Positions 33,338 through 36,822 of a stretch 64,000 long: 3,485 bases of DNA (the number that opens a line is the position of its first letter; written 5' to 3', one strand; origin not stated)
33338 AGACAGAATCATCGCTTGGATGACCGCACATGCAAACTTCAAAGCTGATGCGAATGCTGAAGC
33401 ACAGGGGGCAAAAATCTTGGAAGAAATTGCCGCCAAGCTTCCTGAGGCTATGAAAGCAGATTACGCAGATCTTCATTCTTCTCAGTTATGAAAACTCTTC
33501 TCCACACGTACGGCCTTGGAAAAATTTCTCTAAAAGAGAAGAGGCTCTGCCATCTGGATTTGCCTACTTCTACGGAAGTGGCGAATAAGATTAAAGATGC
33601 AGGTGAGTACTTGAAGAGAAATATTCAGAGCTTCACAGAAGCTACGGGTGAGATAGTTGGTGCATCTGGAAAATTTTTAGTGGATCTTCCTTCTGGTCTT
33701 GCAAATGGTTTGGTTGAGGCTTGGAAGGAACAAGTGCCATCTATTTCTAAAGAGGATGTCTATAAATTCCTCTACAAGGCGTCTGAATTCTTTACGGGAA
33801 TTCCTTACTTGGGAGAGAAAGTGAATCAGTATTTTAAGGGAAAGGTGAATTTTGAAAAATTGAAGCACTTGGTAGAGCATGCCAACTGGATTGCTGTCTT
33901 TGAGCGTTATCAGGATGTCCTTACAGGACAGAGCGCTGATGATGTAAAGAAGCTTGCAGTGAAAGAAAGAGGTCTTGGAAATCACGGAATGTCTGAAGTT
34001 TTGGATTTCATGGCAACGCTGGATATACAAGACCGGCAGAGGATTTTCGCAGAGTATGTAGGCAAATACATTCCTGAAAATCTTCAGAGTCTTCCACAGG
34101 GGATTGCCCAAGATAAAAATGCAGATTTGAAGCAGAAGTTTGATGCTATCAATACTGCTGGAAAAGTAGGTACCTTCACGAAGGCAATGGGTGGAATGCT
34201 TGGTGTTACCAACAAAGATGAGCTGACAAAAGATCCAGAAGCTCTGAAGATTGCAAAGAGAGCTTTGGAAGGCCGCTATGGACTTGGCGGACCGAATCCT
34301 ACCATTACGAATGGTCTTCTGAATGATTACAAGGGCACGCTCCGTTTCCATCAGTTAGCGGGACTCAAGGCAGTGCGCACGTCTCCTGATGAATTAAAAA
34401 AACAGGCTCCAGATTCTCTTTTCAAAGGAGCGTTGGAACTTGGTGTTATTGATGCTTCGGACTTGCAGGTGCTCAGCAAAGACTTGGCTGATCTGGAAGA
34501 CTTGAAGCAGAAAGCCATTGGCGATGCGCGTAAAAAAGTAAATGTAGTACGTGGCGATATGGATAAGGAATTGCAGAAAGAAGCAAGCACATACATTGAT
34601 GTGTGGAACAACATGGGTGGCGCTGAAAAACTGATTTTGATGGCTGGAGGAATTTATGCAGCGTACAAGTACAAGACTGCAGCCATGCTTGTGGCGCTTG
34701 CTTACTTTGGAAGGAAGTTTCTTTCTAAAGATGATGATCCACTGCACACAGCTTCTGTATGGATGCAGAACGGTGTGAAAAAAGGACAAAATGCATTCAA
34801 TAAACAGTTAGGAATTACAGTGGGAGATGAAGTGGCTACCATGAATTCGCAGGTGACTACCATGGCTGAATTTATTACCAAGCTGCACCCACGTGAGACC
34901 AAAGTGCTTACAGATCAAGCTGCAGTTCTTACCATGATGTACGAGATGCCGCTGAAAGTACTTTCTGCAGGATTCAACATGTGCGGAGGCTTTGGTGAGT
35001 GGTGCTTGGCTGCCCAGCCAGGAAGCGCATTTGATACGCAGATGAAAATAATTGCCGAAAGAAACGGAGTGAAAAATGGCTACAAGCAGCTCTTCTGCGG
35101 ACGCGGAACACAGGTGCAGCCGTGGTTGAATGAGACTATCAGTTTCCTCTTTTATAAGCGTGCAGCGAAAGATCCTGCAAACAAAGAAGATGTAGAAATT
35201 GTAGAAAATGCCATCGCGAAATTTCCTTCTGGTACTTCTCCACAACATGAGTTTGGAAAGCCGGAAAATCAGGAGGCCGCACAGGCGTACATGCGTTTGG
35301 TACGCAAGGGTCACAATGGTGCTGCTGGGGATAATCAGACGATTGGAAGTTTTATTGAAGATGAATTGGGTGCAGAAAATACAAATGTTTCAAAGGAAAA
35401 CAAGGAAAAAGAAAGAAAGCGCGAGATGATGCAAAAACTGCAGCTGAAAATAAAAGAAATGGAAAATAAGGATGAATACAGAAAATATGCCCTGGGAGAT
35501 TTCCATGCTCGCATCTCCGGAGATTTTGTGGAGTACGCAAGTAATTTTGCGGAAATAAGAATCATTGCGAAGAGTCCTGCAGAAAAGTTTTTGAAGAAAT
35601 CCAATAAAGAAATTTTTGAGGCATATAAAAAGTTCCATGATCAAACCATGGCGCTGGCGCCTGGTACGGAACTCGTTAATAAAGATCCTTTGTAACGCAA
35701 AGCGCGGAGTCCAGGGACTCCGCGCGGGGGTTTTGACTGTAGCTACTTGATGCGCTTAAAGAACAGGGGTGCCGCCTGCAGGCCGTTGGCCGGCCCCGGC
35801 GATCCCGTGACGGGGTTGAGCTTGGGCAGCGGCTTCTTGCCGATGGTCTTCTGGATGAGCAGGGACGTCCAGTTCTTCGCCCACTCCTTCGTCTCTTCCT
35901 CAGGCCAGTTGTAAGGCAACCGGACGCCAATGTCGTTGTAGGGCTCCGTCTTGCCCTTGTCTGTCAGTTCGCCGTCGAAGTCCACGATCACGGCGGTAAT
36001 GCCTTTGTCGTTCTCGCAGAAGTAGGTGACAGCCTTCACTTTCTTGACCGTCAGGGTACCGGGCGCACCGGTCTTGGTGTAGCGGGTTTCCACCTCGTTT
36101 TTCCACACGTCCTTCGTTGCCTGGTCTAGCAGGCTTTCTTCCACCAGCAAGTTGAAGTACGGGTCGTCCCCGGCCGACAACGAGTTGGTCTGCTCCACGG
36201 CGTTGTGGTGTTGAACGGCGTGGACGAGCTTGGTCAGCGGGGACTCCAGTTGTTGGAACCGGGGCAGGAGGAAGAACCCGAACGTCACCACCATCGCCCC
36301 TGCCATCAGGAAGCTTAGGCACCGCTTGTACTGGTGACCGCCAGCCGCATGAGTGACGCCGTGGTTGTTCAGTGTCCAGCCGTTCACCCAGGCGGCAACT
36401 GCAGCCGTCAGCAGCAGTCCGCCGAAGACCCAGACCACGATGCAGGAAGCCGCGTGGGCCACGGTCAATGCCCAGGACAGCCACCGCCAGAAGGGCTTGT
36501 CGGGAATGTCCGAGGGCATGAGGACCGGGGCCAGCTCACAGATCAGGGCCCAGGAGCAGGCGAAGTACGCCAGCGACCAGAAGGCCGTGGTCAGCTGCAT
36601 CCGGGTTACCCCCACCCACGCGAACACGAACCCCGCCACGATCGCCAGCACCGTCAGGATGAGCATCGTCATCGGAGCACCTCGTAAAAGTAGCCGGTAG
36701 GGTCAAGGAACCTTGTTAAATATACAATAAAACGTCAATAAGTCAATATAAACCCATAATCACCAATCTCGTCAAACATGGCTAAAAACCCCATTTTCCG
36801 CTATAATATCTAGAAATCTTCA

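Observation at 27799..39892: A 12-kb block of seven translationally coupled orphan genes: the best candidate for an undescribed system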

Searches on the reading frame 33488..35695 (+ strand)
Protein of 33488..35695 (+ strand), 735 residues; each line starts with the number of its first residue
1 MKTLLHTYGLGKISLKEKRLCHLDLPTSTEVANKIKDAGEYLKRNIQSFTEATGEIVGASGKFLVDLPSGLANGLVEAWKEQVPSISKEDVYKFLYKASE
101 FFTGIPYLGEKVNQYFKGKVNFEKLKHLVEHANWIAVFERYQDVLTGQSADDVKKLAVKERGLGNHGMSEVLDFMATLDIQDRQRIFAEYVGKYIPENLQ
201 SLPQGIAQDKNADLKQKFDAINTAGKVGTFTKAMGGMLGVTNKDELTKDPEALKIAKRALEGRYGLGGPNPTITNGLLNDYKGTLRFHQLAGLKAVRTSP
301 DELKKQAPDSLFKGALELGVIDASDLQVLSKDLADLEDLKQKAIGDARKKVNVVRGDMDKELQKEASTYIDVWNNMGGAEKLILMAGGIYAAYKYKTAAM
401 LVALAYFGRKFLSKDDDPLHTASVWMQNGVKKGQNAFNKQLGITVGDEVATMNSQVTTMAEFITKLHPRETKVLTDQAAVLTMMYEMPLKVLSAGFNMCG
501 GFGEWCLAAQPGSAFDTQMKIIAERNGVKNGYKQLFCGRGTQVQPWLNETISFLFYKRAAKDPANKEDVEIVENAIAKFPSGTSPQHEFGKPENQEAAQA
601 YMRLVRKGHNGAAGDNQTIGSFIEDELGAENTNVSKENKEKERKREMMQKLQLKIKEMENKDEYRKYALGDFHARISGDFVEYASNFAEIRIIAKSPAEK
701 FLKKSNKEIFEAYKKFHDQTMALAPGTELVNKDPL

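Call 4: search_protein_families(library=pfam, proteins=[window:33488-35695:+], max_evalue=1)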
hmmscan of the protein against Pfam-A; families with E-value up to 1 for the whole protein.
window:33488-35695:+ (735 aa): 0 families

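Call 5: search_protein_families(library=ncbifam, proteins=[window:33488-35695:+], max_evalue=0.1)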
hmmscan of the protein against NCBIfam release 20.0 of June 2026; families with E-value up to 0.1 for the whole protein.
window:33488-35695:+ (735 aa): 0 families

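Call 6: search_protein_families(library=phrogs, proteins=[window:33488-35695:+], max_evalue=0.1)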
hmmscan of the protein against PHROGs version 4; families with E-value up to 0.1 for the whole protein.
window:33488-35695:+ (735 aa): 1 family
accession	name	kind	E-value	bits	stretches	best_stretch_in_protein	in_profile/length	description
phrog_6440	-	unknown function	0.032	15.2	1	616-661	60-105/186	-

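Call 8: find_encoding_contigs(protein=window:33488-35695:+, flank=10000, max_places=6)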
Protein window:33488-35695:+ (735 aa): 1 contig read that carries it; 1 place shown.
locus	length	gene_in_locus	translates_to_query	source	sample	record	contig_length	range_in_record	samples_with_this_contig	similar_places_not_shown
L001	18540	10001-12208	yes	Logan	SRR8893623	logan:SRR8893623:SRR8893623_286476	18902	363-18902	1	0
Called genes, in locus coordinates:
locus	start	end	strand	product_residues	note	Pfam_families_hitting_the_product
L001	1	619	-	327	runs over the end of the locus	?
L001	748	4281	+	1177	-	PF00932:LTD (weak), PF00565:SNase, PF00932:LTD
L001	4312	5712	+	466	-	-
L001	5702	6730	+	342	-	-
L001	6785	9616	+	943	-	-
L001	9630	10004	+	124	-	-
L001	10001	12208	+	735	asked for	-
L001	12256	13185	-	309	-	-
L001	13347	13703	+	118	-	-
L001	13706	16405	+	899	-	-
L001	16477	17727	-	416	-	-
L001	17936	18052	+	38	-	-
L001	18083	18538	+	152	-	?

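Call 9: search_solved_structures(query=window:33488-35695:+, max_evalue=1)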
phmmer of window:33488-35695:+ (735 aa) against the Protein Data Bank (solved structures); distinct sequences matched with E-value up to 1: 1.
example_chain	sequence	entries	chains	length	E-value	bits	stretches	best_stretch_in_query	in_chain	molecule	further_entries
1u0s_A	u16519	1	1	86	0.44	12.1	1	284-344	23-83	Chemotaxis protein cheA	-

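Call 11: find_related_loci(query=window:33488-35695:+, collection=genome_contigs, flank=10000)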
Query window:33488-35695:+ (735 aa) in genome_contigs; peptide patterns used: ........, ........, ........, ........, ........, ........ (x = any residue, [..] = any of these).
59 stretches matched a pattern, but none encodes a relative of the query by tblastn (E <= 1e-3).
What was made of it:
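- Tried and rejected: A genome scan with P5 peptides found nothing (call 11).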

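Call 12: find_homologous_proteins(query=window:33488-35695:+, max_evalue=0.001)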
Query window:33488-35695:+ (735 aa): 1 proteins with E <= 0.001 among 8000 candidates.
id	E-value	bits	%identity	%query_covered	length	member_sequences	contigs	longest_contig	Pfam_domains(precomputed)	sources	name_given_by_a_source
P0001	0.0e+0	1656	100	100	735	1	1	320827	-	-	-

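Call 29: search_solved_structures(query=A1, max_evalue=1)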
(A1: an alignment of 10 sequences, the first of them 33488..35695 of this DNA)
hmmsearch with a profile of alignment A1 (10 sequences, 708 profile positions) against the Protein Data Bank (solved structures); distinct sequences matched with E-value up to 1: 1.
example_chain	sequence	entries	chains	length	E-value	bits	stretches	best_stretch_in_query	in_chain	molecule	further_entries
8ebs_I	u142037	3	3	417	0.75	11.5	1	595-693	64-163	UV excision repair protein RAD23 homolog B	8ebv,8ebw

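Call 33: find_homologous_proteins(query=A1, max_evalue=0.001)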
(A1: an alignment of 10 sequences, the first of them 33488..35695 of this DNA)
Query A1 (10 sequences) (735 aa, profile of the alignment): 1 proteins with E <= 0.001 among 8000 candidates.
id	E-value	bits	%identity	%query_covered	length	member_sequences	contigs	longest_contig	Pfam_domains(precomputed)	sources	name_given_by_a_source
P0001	8.5e-234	796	100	100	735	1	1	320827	-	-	-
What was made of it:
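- Tried and rejected: P5 alone and the P5 alignment found only P5 itself (calls 12, 33).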

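Call 39: search_protein_families(library=padloc, proteins=[window:33488-35695:+], max_evalue=0.1)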
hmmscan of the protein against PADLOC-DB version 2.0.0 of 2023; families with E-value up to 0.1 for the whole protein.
window:33488-35695:+ (735 aa): 0 families

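Call 76: search_dna_similar(query=window:33488-35695:+, collection=phages, mode=protein, max_evalue=0.001, max_rows=5)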
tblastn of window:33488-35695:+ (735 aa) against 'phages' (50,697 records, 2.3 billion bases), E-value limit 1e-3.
No match.

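Call 84: predict_structure(alignment_id=A6)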
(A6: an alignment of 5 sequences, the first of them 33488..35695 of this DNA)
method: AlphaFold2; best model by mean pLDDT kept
length: 735 residues; sequences in the alignment: 5
mean_pLDDT: 59.3   pTM: 0.44
mean pLDDT of the five models: 59.3, 58.2, 57.0, 52.4, 52.2
residues with pLDDT >= 90: 10; 70-90: 252; 50-70: 201; < 50: 272
segments of 3 or more residues with pLDDT < 50: 1-71, 267-273, 356-384, 386-392, 395-401, 408-410, 418-420, 422-450, 526-528, 537-543, 629-709, 724-735
pLDDT, mean of each block of 10 residues (from residue 1): 28 32 35 35 36 38 41 55 65 70 73 65 77 88 78 85 82 88 87 82 57 72 84 90 80 88 56 57 65 55 73 84 65 59 63 52 42 44 46 48 50 52 44 36 33 66 69 67 76 71 58 64 54 47 60 85 81 74 65 81 86 78 67 31 35 35 35 26 26 28 43 55 41 33
secondary structure, 60 per line:
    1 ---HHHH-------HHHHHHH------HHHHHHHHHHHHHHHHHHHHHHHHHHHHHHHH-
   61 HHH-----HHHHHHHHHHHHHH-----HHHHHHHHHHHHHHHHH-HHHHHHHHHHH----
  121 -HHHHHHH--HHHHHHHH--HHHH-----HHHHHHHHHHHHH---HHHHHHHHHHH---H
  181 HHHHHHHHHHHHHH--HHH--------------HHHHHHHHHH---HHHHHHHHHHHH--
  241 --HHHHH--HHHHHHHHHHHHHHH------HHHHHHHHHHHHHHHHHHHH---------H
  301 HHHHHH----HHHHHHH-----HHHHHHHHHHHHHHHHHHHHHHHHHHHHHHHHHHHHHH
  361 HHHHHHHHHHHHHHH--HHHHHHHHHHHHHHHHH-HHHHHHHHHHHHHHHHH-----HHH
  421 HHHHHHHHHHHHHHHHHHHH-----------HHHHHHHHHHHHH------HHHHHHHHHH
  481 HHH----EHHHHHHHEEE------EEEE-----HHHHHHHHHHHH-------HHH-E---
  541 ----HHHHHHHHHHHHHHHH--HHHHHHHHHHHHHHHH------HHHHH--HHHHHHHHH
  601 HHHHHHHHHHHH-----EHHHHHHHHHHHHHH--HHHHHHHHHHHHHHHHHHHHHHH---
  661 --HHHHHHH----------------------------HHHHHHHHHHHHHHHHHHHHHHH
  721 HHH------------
elements in order (helices of 4 or more, strands of 3 or more residues): H4-7 H15-21 H28-59 H69-82 H88-104 H106-116 H122-128 H131-138 H141-144 H150-162 H166-176 H180-194 H214-223 H227-238 H243-247 H250-264 H271-290 H300-306 H311-317 H323-375 H378-394 H396-412 H418-440 H452-464 H471-483 H489-495 E496-498 E505-508 H514-525 H545-560 H563-578 H585-589 H592-612 H619-632 H635-657 H663-669 H698-723
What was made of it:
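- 33488..35695 (+): P5 (735 aa): all-alpha leader-bearing protein with a central helical hairpin. AF2 mean pLDDT 59 (call 84).
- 34619..34723 (+): P5 conserved helical hairpin (residues 378-412; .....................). Helices 378-394 and 396-412 in the AF2 model (call 84).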

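Call 87: fold_search(model_id=the predicted structure, library=pdb)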
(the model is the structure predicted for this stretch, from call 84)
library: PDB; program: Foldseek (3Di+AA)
matches with E <= 10: 114; with E <= 0.001: 0
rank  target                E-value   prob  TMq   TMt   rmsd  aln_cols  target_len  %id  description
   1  8b6h_DC               2.0e-01  0.14  0.08  0.09  32.8       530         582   12  Cryo-EM structure of cytochrome c oxidase dimer (complex IV) from respiratory supercomplex of Tetrahymena thermophila (released 2023-03-29)
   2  9hmf_K                2.3e-01  0.09  0.08  0.08  48.0       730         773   12  Periplasmic scaffold of the Campylobacter jejuni flagellar motor (alpha carbon trace) (released 2024-12-25)
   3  8r22_A                4.8e-01  0.10  0.11  0.11  28.7       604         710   13  INTS9-INTS11-BRAT1-WDR73 complex (released 2024-07-31)
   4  7w5z_C3               5.9e-01  0.08  0.08  0.09  32.5       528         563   12  Cryo-EM structure of Tetrahymena thermophila mitochondrial complex IV, composite dimer model (released 2022-04-06)
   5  8glv_Kr               9.0e-01  0.08  0.10  0.10  48.6       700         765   11  96-nm repeat unit of doublet microtubules from Chlamydomonas reinhardtii flagella (released 2023-05-31)
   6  8si6_A                1.4e+00  0.04  0.09  0.07  34.4       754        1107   12  Cryo-EM structure of TRPM7 in MSP2N2 nanodisc in complex with agonist naltriben in closed state (released 2023-05-17)
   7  7qds_B                1.6e+00  0.05  0.09  0.07  29.8       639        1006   13  Apo human SKI complex in the open state (released 2022-02-02)
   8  9j0z_B                1.8e+00  0.07  0.08  0.12  22.0       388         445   12  Cryo-EM Structure of the Guard Cell Potassium Channel GORK N50 deletion (released 2025-02-26)
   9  3rnf_A                1.9e+00  0.09  0.10  0.13  21.7       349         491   13  Structure of the Toluene/o-Xylene Monooxygenase Hydroxylase T201S/V271A Double Mutant (released 2011-08-17)
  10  7xn7_q                2.0e+00  0.03  0.08  0.07  42.6       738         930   12  RNA polymerase II elongation complex containing Spt4/5, Elf1, Spt6, Spn1 and Paf1C (released 2022-09-07)
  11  8rrm_A                2.2e+00  0.08  0.09  0.19  15.8       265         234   14  tripartite complex between 14-3-3 sigma, Fusicoccin-A, and a phosphopeptide optimized for a Fusicoccin-mediated stabil (released 2025-02-12)
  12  5btv_A                2.5e+00  0.09  0.10  0.22  15.0       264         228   14  Crystal structure of human 14-3-3 sigma in complex with a Tau-protein peptide surrounding pS324 (released 2016-07-20)
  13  8wf6_D                2.5e+00  0.08  0.09  0.20  15.7       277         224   10  14-3-3 zeta complexed with S559 phosphorylated peptide derived from GPIb alpha cytoplasmic domain (released 2024-09-25)
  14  5mfg_B                2.5e+00  0.06  0.09  0.17  18.7       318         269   12  Designed armadillo repeat protein YIIIM5AII in complex with peptide (RR)4 (released 2017-09-13)
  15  4xdn_A                2.5e+00  0.04  0.09  0.11  31.9       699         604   10  Crystal structure of Scc4 in complex with Scc2n (released 2015-06-17)
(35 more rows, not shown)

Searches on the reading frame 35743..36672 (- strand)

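Call 4: search_protein_families(library=pfam, proteins=[window:35743-36672:-], max_evalue=1)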
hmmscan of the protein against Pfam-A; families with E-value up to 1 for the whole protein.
window:35743-36672:- (309 aa): 1 family
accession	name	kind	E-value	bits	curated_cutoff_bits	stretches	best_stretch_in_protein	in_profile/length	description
PF11992.13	TgpA_N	-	0.91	8.9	30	0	68-169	114-210/333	TgpA N-terminal domain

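Call 5: search_protein_families(library=ncbifam, proteins=[window:35743-36672:-], max_evalue=0.1)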
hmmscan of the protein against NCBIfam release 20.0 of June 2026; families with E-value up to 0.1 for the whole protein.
window:35743-36672:- (309 aa): 0 families

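Call 6: search_protein_families(library=phrogs, proteins=[window:35743-36672:-], max_evalue=0.1)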
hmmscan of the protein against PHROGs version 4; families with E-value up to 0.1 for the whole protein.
window:35743-36672:- (309 aa): 1 family
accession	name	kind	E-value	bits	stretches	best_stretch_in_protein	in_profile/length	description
phrog_6873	-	unknown function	0.094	14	0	206-235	22-51/69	-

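Call 39: search_protein_families(library=padloc, proteins=[window:35743-36672:-], max_evalue=0.1)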
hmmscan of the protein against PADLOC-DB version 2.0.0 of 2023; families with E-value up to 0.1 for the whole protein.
window:35743-36672:- (309 aa): 0 families
